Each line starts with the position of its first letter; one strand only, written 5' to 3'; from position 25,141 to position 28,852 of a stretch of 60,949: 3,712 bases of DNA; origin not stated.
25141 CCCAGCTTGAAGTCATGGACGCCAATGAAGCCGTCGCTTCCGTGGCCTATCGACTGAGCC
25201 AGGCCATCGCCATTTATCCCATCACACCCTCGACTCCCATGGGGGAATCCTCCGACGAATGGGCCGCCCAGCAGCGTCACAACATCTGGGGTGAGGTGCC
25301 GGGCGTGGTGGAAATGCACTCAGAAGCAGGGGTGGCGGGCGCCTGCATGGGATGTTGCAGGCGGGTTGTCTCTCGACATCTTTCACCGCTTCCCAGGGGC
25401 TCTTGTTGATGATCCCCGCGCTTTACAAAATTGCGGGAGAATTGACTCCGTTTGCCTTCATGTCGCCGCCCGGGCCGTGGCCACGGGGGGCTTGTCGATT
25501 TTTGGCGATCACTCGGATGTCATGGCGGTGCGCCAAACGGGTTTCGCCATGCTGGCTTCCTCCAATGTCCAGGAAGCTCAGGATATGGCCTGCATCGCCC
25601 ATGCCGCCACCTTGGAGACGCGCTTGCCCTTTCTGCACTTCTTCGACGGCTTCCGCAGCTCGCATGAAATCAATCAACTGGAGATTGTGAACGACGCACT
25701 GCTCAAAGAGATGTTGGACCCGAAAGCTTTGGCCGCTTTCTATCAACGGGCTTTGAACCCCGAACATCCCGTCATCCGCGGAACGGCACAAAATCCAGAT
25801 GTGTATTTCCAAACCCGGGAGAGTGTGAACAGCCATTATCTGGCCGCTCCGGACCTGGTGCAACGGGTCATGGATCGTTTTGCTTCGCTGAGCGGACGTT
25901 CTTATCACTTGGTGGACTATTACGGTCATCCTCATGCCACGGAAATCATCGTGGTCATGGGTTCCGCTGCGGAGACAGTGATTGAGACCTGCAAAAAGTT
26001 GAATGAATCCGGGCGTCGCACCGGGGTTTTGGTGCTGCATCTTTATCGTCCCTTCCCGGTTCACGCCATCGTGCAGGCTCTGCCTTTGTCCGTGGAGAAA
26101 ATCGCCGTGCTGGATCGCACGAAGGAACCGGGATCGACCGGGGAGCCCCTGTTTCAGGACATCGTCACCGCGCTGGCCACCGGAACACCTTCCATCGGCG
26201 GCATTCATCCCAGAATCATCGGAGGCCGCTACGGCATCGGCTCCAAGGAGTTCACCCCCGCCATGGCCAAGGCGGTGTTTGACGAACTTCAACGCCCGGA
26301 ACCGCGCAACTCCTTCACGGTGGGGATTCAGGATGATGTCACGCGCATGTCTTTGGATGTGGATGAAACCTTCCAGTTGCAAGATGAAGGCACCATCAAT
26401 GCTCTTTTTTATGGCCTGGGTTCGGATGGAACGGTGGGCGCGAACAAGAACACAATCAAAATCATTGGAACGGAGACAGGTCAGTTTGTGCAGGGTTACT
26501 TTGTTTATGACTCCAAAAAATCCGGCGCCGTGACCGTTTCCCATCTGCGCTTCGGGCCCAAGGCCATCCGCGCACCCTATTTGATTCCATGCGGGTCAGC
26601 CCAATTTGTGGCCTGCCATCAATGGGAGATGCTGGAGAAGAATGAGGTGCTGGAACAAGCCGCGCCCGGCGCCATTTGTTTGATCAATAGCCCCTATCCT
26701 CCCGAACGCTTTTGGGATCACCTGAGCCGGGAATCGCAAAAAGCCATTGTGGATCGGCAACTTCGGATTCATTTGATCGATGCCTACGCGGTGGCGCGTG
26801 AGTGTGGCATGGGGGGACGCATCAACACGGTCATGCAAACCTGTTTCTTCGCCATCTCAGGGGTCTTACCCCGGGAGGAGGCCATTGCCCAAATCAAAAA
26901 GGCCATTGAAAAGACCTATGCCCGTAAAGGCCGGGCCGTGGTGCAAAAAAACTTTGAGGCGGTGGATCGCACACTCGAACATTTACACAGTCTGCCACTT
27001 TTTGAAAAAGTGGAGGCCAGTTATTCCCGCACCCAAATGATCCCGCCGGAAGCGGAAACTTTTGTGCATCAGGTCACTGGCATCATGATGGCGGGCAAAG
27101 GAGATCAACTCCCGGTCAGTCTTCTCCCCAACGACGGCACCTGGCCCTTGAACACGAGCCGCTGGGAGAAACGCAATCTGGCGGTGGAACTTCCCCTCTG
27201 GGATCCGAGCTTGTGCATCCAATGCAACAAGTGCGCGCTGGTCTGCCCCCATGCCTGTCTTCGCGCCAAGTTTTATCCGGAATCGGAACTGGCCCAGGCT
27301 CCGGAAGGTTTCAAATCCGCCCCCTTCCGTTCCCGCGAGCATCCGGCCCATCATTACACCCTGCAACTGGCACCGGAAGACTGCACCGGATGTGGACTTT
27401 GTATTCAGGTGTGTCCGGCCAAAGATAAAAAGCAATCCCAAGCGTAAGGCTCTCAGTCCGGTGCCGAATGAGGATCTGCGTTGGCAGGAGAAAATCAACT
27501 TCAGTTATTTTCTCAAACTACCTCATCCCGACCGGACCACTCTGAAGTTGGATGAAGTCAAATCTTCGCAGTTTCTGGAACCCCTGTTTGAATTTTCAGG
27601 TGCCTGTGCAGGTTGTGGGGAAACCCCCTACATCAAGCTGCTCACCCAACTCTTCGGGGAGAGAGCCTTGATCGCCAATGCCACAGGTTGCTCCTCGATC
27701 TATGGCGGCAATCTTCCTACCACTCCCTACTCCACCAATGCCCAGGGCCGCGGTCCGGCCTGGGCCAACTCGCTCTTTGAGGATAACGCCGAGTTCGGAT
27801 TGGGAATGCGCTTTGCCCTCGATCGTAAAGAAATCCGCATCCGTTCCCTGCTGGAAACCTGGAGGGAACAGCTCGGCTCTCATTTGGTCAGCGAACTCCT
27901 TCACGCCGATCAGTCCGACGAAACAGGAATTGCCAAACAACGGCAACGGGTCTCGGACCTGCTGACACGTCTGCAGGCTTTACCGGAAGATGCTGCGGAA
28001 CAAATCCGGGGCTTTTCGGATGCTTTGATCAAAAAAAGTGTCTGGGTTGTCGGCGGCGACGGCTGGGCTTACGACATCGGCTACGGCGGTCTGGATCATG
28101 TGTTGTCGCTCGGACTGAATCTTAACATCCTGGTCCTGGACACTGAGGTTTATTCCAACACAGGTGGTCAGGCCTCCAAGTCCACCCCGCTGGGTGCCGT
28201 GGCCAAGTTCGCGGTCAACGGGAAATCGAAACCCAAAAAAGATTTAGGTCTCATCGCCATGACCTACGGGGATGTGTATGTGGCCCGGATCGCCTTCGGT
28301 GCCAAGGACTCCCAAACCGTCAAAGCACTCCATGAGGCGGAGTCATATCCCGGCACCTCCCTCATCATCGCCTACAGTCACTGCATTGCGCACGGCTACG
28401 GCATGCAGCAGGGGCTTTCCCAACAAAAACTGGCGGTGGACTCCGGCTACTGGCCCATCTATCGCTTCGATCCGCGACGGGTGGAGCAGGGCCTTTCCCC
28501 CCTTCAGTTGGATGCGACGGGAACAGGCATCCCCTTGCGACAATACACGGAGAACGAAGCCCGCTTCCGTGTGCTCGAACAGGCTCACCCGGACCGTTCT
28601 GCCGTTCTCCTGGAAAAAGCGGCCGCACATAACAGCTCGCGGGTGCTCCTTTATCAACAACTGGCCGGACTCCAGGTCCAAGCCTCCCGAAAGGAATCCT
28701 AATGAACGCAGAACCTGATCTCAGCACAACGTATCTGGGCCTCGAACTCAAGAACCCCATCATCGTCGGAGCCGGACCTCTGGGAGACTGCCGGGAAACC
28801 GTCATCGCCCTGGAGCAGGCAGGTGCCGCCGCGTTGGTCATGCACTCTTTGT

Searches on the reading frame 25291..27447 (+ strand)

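Call 59: search_protein_families(library=pfam, proteins=[window:25291-27447:+], max_evalue=0.001)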
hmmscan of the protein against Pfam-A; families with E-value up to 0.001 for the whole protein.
window:25291-27447:+ (718 aa): 13 families
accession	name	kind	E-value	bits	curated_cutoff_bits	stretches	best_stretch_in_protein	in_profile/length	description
PF01855.24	POR_N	-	2e-40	139.4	27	1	53-194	88-230/231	Pyruvate flavodoxin/ferredoxin oxidoreductase, thiamine diP-bdg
PF01558.24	POR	-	1.5e-32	113.6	27.4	1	377-562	1-172/173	Pyruvate ferredoxin/flavodoxin oxidoreductase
PF10371.14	EKR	-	4.1e-20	71.8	27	1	583-631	7-55/55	Domain of unknown function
PF17147.9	PFOR_II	-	2.4e-12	47.5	27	1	218-299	3-82/102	Pyruvate:ferredoxin oxidoreductase core domain II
PF00037.32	Fer4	-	4.6e-11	42.5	21.1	2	636-657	2-23/24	4Fe-4S binding domain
PF12838.12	Fer4_7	-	7e-10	39.7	27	1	642-710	2-50/52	4Fe-4S dicluster domain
PF12837.12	Fer4_6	-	3.3e-09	36.7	25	1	635-656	2-23/24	4Fe-4S binding domain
PF14697.11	Fer4_21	-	1.4e-08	35.2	35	1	691-712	34-55/59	4Fe-4S dicluster domain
PF12797.12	Fer4_2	-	6.1e-08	32.6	24.5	0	695-710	7-22/22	4Fe-4S binding domain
PF13484.11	Fer4_16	-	1.7e-07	32.4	30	1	642-710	2-65/66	4Fe-4S double cluster binding domain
PF13183.11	Fer4_8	-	5.8e-06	27.2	27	1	641-711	4-67/68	4Fe-4S dicluster domain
PF13237.11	Fer4_10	-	5.8e-06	26.6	25.5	1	638-709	5-53/53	4Fe-4S dicluster domain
PF13187.11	Fer4_9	-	1.1e-05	25.7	27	1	642-711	2-50/52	4Fe-4S dicluster domain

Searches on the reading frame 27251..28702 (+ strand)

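Call 59: search_protein_families(library=pfam, proteins=[window:27251-28702:+], max_evalue=0.001)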
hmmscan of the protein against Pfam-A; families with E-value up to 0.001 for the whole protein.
window:27251-28702:+ (483 aa): 1 family
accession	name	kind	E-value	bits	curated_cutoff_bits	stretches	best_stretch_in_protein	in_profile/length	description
PF02775.26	TPP_enzyme_C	-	2.1e-09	37.8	21.9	1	261-373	46-150/151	Thiamine pyrophosphate enzyme, C-terminal TPP binding domain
